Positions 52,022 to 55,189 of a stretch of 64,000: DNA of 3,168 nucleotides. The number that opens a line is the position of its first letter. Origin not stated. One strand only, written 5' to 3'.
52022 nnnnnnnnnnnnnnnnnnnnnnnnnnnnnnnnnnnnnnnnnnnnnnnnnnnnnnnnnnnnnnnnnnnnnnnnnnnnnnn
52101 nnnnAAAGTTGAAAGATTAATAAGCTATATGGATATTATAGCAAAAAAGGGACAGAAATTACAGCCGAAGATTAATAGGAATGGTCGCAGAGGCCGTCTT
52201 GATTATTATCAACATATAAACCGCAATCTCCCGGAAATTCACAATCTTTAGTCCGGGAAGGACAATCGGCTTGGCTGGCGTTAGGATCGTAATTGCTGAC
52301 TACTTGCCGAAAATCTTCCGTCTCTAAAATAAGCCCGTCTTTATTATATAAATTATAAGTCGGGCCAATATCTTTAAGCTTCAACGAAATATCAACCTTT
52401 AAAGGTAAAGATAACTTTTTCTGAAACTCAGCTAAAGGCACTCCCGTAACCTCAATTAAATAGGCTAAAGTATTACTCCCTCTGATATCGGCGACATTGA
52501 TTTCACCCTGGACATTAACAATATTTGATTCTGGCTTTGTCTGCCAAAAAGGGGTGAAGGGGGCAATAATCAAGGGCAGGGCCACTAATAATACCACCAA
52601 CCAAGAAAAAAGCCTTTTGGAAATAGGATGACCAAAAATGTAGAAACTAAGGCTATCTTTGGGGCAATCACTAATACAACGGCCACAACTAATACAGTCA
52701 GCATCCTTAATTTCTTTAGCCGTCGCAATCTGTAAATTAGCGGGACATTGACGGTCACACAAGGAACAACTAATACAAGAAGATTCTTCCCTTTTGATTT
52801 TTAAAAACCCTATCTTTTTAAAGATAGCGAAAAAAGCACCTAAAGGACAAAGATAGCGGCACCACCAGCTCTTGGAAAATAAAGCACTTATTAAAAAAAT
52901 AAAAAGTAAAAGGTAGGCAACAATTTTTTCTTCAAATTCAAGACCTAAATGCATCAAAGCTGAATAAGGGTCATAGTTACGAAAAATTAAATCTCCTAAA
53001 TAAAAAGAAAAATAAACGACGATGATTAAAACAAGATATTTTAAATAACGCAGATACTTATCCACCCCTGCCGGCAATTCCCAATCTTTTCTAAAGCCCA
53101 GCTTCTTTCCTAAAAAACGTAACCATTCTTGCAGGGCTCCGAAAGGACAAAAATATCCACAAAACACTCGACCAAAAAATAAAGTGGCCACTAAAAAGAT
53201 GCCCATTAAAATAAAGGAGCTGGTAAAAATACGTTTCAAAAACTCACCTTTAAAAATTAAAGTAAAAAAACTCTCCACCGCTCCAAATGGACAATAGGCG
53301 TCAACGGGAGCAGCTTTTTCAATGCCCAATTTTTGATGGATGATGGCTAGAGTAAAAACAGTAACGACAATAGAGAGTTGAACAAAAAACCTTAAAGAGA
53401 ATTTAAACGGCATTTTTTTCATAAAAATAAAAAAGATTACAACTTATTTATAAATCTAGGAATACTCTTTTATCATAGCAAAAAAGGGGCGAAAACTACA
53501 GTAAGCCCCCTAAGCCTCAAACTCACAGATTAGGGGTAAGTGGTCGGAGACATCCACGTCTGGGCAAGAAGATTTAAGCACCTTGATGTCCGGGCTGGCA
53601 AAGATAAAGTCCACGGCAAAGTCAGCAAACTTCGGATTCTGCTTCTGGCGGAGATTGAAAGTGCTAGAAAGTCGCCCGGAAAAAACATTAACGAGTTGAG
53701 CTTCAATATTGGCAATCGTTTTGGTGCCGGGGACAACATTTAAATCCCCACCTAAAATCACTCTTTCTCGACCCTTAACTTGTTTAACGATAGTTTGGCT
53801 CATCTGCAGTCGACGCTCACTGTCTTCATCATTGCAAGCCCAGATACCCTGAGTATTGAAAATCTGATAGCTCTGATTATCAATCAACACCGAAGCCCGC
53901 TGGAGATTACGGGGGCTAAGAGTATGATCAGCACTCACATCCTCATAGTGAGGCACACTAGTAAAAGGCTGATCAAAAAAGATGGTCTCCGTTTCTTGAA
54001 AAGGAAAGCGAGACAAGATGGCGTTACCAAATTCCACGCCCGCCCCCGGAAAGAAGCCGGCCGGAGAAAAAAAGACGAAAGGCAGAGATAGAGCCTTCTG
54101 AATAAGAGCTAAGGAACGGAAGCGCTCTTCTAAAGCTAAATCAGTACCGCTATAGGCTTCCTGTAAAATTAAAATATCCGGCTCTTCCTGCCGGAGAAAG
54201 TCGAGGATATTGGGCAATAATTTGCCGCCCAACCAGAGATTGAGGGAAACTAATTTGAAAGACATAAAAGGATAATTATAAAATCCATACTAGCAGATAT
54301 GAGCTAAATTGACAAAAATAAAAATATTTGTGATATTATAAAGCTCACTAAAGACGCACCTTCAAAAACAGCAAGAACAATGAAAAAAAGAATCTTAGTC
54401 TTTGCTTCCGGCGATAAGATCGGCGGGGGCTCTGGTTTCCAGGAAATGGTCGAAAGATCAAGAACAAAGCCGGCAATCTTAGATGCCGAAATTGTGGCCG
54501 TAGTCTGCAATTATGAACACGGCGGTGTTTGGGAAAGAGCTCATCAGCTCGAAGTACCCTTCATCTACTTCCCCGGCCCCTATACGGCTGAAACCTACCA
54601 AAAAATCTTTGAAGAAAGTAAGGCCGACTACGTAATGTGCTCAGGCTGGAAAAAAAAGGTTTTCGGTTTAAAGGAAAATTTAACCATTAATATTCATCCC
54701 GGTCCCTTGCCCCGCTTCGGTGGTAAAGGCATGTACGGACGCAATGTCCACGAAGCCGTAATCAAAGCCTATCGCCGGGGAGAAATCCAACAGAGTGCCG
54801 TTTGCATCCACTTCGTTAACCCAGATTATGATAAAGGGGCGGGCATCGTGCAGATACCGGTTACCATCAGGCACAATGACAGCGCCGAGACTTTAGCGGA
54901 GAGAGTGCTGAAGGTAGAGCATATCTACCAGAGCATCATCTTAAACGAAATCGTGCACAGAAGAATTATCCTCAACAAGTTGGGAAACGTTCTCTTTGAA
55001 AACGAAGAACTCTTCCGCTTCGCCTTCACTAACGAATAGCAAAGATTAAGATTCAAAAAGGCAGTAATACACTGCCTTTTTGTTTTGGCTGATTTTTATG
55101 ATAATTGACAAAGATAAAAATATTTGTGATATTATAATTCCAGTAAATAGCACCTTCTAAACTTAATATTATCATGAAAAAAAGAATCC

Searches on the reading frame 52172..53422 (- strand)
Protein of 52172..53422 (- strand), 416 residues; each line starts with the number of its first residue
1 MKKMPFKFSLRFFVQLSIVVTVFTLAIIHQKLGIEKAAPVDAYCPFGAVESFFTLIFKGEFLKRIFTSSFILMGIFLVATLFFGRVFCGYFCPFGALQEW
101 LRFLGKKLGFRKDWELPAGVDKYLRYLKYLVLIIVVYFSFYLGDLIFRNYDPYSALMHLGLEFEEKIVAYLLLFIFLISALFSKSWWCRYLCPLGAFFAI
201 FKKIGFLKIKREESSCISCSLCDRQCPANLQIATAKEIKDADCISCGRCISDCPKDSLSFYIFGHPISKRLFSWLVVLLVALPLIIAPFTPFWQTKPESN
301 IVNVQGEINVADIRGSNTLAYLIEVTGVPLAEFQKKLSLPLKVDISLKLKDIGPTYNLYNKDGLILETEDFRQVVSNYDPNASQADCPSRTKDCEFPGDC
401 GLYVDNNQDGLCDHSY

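Call 93: search_protein_families(library=pfam, proteins=[window:52172-53422:-], max_evalue=0.00001)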
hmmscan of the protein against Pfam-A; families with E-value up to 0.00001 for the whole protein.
window:52172-53422:- (416 aa): 3 families
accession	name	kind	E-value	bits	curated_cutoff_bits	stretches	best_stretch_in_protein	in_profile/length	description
PF12801.12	Fer4_5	-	8.7e-20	70.9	22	2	68-110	4-47/48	4Fe-4S binding domain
PF00037.32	Fer4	-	1.6e-06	28.1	21.1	0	241-257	6-22/24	4Fe-4S binding domain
PF13187.11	Fer4_9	-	3.8e-06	27.3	27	0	216-256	2-50/52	4Fe-4S dicluster domain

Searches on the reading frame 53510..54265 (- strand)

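Call 93: search_protein_families(library=pfam, proteins=[window:53510-54265:-], max_evalue=0.00001)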
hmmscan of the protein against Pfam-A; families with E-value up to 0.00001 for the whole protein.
window:53510-54265:- (251 aa): 1 family
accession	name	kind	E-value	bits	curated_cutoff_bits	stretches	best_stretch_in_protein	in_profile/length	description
PF03372.29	Exo_endo_phos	-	5.7e-19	69.2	24.5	1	7-242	2-225/225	Endonuclease/Exonuclease/phosphatase family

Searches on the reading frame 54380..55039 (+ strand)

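Call 93: search_protein_families(library=pfam, proteins=[window:54380-55039:+], max_evalue=0.00001)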
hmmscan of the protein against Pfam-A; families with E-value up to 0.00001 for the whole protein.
window:54380-55039:+ (219 aa): 1 family
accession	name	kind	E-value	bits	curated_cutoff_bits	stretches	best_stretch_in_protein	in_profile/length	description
PF00551.24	Formyl_trans_N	-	6.1e-17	62.4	26.1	1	3-182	1-175/181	Formyl transferase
